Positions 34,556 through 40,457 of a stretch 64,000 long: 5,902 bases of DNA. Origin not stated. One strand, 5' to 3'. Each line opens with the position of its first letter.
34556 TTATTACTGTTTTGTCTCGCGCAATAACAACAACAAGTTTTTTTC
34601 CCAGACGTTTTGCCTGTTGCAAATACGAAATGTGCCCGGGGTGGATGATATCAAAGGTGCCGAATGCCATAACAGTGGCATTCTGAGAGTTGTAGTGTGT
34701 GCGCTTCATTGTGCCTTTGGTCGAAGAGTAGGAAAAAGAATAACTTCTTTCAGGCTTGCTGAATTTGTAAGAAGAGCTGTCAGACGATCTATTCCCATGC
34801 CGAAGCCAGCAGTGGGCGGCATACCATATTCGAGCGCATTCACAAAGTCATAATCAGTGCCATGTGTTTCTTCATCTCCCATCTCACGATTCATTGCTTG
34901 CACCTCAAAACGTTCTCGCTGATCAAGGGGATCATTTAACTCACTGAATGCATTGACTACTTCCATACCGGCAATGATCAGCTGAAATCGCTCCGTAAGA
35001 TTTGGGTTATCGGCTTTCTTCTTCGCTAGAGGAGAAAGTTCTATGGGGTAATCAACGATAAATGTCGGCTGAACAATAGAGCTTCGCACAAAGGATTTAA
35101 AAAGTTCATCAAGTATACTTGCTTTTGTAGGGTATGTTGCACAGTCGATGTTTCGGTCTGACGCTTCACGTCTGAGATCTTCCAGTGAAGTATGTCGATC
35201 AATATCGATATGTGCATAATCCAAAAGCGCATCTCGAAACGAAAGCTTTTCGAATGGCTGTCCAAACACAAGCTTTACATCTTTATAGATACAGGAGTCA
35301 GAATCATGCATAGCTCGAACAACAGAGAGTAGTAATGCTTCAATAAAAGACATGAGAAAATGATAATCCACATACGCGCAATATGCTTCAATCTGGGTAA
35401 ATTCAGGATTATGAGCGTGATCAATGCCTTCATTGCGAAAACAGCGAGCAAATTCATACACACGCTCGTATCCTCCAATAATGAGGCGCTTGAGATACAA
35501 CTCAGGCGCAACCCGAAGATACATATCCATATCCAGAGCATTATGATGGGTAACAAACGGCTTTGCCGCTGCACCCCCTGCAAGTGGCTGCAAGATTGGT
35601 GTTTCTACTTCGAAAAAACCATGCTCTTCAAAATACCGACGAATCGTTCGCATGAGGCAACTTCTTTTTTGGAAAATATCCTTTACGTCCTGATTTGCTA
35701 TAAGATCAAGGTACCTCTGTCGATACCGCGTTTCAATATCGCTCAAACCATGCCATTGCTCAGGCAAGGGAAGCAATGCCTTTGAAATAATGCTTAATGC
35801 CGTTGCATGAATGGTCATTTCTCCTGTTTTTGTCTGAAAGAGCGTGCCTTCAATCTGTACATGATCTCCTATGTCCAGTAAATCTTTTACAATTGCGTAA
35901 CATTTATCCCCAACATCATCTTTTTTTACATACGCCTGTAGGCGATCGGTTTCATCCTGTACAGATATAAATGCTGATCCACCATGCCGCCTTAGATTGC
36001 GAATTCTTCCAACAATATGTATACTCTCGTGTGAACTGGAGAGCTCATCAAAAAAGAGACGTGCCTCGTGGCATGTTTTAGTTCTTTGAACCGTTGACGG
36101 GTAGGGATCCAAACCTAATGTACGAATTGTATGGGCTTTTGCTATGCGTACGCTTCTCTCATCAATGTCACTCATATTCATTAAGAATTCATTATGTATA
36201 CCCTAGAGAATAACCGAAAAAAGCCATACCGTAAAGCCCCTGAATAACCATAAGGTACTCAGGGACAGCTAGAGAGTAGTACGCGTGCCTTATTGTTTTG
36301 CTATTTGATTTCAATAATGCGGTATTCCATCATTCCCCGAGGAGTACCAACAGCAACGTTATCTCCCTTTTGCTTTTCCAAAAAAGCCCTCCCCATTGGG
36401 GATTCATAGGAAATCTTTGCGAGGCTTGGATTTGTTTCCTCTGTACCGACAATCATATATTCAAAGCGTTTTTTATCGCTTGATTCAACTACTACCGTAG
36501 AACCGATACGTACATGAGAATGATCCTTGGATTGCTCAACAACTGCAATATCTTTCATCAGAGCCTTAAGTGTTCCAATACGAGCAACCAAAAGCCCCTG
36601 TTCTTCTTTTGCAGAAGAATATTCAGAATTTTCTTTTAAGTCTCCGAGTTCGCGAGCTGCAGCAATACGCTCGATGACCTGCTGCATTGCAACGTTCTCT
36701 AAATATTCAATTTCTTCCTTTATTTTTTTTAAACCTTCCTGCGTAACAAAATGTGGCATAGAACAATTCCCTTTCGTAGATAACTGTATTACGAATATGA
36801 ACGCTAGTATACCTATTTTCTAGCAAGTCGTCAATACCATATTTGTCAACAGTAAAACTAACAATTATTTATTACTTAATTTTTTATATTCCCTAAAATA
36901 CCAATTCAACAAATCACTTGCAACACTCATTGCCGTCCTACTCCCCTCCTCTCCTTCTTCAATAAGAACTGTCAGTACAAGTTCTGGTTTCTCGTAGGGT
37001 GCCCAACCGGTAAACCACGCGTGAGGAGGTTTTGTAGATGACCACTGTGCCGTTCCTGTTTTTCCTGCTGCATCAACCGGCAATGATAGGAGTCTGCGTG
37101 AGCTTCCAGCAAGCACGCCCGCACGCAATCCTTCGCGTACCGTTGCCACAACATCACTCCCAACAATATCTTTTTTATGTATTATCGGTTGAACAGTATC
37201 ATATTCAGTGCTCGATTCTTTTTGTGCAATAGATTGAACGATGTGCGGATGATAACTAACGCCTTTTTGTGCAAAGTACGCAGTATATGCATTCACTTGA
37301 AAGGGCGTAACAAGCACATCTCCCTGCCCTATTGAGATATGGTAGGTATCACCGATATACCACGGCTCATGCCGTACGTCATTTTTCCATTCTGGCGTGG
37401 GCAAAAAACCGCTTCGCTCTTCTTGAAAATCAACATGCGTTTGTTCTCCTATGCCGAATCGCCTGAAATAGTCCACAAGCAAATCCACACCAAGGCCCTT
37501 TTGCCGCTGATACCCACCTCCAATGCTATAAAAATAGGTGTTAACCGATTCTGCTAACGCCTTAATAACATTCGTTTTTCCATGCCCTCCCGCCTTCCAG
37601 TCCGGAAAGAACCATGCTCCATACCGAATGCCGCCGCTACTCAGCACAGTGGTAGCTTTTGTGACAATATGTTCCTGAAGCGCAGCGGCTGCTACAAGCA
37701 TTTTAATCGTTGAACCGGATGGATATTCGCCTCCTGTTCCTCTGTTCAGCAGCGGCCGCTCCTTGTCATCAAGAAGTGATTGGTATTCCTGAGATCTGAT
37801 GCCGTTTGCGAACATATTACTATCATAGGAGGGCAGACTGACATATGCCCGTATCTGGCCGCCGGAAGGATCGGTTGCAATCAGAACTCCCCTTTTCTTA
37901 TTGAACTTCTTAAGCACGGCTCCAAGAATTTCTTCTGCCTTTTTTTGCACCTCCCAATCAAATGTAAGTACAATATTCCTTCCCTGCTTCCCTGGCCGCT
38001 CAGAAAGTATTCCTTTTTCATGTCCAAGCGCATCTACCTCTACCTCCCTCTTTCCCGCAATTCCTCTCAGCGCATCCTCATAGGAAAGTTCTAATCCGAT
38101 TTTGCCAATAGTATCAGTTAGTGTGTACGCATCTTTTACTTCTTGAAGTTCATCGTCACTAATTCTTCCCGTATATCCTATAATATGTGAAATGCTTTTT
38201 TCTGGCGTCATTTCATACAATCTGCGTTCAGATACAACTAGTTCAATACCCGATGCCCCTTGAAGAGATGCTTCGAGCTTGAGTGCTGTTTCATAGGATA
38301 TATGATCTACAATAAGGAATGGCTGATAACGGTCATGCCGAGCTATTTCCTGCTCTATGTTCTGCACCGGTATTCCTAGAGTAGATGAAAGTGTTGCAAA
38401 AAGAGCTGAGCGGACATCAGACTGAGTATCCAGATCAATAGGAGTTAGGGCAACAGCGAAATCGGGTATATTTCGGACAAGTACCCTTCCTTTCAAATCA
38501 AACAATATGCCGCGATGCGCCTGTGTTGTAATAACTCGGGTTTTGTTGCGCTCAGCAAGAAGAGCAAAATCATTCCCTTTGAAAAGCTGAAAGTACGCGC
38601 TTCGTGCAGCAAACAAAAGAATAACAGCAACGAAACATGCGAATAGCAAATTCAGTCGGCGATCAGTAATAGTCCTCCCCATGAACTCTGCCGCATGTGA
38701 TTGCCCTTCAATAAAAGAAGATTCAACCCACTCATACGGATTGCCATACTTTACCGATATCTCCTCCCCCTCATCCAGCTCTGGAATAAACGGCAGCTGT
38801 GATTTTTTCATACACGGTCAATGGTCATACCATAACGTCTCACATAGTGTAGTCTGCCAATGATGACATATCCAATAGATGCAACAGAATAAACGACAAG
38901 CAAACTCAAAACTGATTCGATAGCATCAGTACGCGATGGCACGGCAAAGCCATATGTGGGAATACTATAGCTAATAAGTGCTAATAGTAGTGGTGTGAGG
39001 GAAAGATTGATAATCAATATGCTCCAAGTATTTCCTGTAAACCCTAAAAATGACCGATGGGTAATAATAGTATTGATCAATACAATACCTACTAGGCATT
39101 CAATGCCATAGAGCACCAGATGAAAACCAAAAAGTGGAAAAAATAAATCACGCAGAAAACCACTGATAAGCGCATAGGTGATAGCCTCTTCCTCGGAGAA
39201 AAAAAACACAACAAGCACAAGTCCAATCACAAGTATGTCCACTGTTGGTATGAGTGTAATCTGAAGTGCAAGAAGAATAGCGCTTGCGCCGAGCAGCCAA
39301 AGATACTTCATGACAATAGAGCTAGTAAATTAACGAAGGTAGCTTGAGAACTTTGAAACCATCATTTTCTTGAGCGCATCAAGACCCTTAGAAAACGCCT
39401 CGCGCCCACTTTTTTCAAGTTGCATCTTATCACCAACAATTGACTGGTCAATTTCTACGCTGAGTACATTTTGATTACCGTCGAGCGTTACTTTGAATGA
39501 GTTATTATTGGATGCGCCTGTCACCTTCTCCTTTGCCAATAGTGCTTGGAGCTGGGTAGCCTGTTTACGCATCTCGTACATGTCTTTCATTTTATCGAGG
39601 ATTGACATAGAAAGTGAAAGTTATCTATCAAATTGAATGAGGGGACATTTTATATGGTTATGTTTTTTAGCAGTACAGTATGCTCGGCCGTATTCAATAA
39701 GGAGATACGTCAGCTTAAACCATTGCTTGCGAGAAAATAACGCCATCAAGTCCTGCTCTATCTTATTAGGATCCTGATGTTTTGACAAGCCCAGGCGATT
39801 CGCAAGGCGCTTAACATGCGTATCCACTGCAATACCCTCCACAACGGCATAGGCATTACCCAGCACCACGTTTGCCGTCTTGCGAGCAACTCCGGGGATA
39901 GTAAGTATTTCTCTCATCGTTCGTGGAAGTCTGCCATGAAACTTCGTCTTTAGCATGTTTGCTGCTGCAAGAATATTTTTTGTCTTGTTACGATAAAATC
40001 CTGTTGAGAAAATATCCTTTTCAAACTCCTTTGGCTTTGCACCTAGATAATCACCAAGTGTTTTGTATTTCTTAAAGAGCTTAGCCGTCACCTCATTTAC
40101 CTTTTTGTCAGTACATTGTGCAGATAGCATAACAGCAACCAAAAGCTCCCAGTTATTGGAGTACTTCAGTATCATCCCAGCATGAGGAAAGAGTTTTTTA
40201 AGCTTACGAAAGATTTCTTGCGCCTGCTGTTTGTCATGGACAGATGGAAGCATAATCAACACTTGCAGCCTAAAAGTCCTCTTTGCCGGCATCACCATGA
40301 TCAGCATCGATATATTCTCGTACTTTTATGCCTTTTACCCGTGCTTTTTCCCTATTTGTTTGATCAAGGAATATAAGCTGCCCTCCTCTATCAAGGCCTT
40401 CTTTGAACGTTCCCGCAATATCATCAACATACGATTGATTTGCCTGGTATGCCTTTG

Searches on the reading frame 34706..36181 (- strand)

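Call 69: search_protein_families(library=pfam, proteins=[window:34706-36181:-], max_evalue=0.00001)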
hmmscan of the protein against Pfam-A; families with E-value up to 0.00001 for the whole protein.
window:34706-36181:- (491 aa): 3 families
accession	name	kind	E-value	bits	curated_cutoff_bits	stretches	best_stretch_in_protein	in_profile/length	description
PF00152.25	tRNA-synt_2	-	1.2e-91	307.4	25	1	149-486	2-307/308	tRNA synthetases class II (D, K and N)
PF01336.31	tRNA_anti-codon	-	3.4e-15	56.2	27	1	55-132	2-75/75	OB-fold nucleic acid binding domain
PF01409.25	tRNA-synt_2d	-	6.9e-06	26.2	19.8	0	243-293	107-155/246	tRNA synthetases class II core domain (F)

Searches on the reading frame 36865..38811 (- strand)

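Call 69: search_protein_families(library=pfam, proteins=[window:36865-38811:-], max_evalue=0.00001)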
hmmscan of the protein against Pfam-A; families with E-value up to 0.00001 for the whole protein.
window:36865-38811:- (648 aa): 2 families
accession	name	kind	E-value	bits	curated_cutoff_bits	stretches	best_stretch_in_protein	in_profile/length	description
PF00905.27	Transpeptidase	-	1.6e-52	179.1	22.1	1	309-635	2-298/299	Penicillin binding protein transpeptidase domain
PF03717.20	PBP_dimer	-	7.9e-34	118.1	24.4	1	96-264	2-174/180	Penicillin-binding Protein dimerisation domain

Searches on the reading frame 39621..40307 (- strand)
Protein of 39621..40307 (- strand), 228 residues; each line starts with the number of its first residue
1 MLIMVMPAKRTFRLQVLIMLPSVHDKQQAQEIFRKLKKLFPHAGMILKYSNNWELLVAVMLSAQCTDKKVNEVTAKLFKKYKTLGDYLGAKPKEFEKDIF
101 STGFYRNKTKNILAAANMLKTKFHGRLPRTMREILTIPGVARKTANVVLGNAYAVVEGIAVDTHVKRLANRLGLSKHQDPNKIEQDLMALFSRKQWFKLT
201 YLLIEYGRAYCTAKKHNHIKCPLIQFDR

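Call 85: search_protein_families(library=pfam, proteins=[window:39621-40307:-], max_evalue=0.0001)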
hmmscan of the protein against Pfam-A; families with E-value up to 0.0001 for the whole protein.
window:39621-40307:- (228 aa): 1 family
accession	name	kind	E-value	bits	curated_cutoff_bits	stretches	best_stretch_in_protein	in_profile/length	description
PF00730.31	HhH-GPD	-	2.2e-24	86.3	26.2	1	57-191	1-106/108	HhH-GPD superfamily base excision DNA repair protein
